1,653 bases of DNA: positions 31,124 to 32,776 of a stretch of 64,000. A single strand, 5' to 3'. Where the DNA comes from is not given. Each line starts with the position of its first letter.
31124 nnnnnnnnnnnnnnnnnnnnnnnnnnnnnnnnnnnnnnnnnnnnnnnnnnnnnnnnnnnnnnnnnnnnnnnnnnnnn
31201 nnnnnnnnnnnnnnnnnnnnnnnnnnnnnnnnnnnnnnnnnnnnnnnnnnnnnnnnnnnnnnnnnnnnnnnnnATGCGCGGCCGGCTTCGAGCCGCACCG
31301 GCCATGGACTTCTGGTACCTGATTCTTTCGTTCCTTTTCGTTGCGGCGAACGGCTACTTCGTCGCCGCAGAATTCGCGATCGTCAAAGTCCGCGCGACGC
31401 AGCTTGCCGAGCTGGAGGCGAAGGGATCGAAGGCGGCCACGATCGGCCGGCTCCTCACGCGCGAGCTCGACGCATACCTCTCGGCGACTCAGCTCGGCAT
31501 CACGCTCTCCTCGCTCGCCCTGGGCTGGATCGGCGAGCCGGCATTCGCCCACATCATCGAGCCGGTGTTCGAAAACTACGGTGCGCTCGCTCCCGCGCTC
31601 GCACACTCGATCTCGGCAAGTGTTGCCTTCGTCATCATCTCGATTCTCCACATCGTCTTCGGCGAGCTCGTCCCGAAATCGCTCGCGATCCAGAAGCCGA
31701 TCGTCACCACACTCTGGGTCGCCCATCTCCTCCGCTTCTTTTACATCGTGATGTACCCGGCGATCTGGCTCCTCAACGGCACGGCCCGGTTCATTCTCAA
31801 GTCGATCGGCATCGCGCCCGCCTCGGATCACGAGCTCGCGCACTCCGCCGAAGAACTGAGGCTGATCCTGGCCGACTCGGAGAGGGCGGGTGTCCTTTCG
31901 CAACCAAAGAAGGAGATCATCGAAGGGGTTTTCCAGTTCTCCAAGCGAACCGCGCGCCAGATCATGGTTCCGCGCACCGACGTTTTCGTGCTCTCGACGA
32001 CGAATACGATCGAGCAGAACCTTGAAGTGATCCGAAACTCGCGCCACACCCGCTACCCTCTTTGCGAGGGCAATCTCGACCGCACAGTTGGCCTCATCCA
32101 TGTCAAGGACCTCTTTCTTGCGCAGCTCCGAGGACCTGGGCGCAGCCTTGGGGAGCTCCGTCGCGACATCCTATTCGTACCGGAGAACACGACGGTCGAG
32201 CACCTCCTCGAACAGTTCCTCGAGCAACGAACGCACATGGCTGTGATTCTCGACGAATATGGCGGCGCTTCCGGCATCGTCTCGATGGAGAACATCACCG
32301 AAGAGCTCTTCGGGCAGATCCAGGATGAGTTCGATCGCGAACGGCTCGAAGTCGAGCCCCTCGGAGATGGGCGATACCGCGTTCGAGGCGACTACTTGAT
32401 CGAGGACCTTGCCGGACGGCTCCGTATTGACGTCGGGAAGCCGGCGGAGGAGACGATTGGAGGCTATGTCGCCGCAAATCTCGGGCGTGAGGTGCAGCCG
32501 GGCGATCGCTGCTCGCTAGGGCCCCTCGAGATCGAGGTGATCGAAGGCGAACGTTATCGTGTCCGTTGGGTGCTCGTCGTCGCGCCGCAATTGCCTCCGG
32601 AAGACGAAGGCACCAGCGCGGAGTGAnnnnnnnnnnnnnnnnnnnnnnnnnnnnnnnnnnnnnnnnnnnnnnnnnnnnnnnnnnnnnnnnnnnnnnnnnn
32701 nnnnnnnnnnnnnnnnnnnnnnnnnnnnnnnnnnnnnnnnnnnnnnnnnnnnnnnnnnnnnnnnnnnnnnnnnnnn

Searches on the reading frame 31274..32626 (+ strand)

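Call 32: search_protein_families(library=pfam, proteins=[window:31274-32626:+], max_evalue=0.00001)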
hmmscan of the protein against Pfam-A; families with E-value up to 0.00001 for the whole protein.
window:31274-32626:+ (450 aa): 3 families
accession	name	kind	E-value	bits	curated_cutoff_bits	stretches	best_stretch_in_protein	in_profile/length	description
PF01595.25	CNNM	-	1.6e-48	165.2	28.4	1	17-209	1-178/181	Cyclin M transmembrane N-terminal domain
PF00571.33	CBS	-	1.6e-15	57.6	24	1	294-345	3-55/57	CBS domain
PF03471.22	CorC_HlyC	-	2.7e-13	50.2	27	1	363-436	3-78/81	Transporter associated domain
